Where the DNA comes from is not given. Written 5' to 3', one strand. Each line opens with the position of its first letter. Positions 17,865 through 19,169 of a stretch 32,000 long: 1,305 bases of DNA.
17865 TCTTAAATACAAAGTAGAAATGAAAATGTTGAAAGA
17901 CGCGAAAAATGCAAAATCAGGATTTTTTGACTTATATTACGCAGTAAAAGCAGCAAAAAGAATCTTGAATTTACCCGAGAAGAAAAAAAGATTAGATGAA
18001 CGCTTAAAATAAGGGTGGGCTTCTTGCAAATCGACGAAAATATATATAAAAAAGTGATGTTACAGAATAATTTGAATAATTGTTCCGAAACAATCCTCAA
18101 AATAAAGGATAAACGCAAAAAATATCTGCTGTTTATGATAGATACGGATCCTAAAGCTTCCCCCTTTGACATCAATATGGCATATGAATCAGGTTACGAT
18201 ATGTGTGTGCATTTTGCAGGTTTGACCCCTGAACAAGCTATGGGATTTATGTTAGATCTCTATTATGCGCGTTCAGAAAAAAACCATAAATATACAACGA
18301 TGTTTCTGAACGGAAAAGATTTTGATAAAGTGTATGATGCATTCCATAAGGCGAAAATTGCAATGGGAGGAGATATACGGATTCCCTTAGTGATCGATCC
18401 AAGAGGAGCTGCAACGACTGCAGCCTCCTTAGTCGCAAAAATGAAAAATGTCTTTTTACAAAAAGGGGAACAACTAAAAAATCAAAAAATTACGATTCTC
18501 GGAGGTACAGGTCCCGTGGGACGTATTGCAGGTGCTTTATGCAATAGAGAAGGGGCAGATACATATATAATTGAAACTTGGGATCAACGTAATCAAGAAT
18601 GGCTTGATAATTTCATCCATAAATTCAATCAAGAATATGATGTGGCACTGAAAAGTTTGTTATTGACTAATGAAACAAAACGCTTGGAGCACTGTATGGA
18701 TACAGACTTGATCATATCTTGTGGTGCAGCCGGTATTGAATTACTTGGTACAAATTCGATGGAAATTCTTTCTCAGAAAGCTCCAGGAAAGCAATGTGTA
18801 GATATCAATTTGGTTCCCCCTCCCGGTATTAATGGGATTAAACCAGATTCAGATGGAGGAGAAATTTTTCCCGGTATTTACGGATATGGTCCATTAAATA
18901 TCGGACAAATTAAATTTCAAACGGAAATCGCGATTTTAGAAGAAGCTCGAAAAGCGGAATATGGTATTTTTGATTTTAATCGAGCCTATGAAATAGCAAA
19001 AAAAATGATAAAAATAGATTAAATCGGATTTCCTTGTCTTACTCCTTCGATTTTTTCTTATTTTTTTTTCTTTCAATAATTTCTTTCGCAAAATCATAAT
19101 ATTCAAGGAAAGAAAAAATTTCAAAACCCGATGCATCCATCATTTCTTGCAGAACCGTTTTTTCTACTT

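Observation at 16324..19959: Three adjacent methylotroph-type Mtd paralogs with split NAD/NADP signatures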

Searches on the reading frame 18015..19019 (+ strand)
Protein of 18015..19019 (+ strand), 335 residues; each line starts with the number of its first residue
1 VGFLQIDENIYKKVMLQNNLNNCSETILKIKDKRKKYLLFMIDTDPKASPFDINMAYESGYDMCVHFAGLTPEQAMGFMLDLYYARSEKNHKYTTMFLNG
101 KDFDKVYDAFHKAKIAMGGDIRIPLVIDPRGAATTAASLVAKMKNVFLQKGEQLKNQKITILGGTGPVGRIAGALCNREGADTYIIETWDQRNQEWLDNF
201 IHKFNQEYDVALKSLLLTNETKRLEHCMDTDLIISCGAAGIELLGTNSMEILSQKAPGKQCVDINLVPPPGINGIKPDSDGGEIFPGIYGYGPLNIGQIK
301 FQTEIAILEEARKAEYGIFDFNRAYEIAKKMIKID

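Call 3: search_protein_families(library=pfam, proteins=[window:18015-19019:+], max_evalue=0.01)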
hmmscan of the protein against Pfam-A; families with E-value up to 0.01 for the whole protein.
window:18015-19019:+ (335 aa): 1 family
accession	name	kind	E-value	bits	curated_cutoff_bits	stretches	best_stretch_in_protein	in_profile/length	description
PF09176.16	Mpt_N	-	6.2e-14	52.3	27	1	50-129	1-80/81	Methylene-tetrahydromethanopterin dehydrogenase, N-terminal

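Call 4: search_protein_families(library=ncbifam, proteins=[window:18015-19019:+], max_evalue=0.01)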
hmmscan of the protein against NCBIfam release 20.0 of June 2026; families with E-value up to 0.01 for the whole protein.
window:18015-19019:+ (335 aa): 0 families

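Call 28: find_homologous_proteins(query=window:18015-19019:+)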
Query window:18015-19019:+ (335 aa): 297 proteins with E <= 0.001 among 2814 candidates; the best 120 are listed. Only proteins of 184 to 587 residues were searched: fused or split forms outside these lengths cannot appear, so this answer is no evidence that the protein stands alone or is whole; lengths 'longer' or 'shorter' looks for them.
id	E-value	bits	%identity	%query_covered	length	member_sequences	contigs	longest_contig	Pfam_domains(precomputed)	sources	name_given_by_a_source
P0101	2.2e-198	676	100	88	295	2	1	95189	PF09176.17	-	-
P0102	1.7e-184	631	82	99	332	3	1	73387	PF09176.17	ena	-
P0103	2.8e-180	617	81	98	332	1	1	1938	PF09176.17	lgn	-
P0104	1.2e-112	395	81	65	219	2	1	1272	-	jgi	jgi:methylene-tetrahydromethanopterin dehydrogenase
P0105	8.9e-89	316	77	55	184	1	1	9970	PF09176.17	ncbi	ncbi:MAG: hypothetical protein EU530_10235, partial [Promethearchaeota archaeon]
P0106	4.4e-57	212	38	88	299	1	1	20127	PF09176.17,PF01262.28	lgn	-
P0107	4.4e-55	205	39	92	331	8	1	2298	PF09176.17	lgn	-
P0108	7.1e-55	205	38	92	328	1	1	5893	PF09176.17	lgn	-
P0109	1.2e-54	204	36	97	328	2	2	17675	PF09176.17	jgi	-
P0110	4.3e-54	202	39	88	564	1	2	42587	PF09176.17,PF01262.28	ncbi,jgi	ncbi:MAG: NAD(P)-dependent methylenetetrahydromethanopterin dehydrogenase [Candidatus Helarchaeota a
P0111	5.1e-54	202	38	92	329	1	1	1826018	PF09176.17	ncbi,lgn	-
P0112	6.4e-54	202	38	92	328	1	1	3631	PF09176.17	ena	-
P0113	6.5e-54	202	36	90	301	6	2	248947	PF09176.17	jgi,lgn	jgi:methylene-tetrahydromethanopterin dehydrogenase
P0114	1.6e-53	200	38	92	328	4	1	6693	PF09176.17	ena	-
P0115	2.4e-53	200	37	92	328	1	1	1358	PF09176.17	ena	-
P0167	8.8e-36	142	29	89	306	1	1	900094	PF09176.17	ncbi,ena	-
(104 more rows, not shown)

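Call 45: search_solved_structures(query=window:18015-19019:+, max_evalue=0.01, show_alignments=1)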
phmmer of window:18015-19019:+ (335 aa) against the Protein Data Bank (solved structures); distinct sequences matched with E-value up to 0.01: 3.
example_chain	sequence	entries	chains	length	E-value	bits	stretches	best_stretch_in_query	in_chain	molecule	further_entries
6tlk_A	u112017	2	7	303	6.4e-32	114.4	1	36-331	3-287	Bifunctional protein MdtA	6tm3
6tge_A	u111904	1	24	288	8.3e-32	114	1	36-331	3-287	Bifunctional NADP-dependent methylenetetrahydromethanopterin dehydrogenase/methylenetetrah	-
1lu9_A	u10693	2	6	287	1e-31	113.7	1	36-331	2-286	Methylene Tetrahydromethanopterin Dehydrogenase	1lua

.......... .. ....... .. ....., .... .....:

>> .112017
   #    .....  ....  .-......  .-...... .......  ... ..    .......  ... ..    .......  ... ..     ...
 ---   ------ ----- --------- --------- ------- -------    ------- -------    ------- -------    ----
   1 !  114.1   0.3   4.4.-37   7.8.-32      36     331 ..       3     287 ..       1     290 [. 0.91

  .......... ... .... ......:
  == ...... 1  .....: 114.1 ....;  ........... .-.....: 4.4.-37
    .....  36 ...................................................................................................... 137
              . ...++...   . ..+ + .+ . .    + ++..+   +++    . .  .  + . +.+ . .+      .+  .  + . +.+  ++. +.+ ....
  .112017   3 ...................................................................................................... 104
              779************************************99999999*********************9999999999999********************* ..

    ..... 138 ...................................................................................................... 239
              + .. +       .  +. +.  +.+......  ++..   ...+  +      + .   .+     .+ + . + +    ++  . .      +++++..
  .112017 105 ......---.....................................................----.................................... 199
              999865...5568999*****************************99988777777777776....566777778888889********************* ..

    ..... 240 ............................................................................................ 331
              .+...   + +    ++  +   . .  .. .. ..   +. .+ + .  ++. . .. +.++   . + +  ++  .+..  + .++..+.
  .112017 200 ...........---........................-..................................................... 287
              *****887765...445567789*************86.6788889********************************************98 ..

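Call 81: search_solved_structures(query=P0167, max_evalue=0.001)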
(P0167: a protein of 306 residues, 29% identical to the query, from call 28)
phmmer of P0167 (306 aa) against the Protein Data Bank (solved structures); distinct sequences matched with E-value up to 0.001: 3.
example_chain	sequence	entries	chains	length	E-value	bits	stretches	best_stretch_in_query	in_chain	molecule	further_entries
6tlk_A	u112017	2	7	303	1.2e-35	126.7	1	7-302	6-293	Bifunctional protein MdtA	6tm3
6tge_A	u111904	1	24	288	5e-35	124.6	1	7-295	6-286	Bifunctional NADP-dependent methylenetetrahydromethanopterin dehydrogenase/methylenetetrah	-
1lu9_A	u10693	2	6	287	5.6e-35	124.4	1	7-295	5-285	Methylene Tetrahydromethanopterin Dehydrogenase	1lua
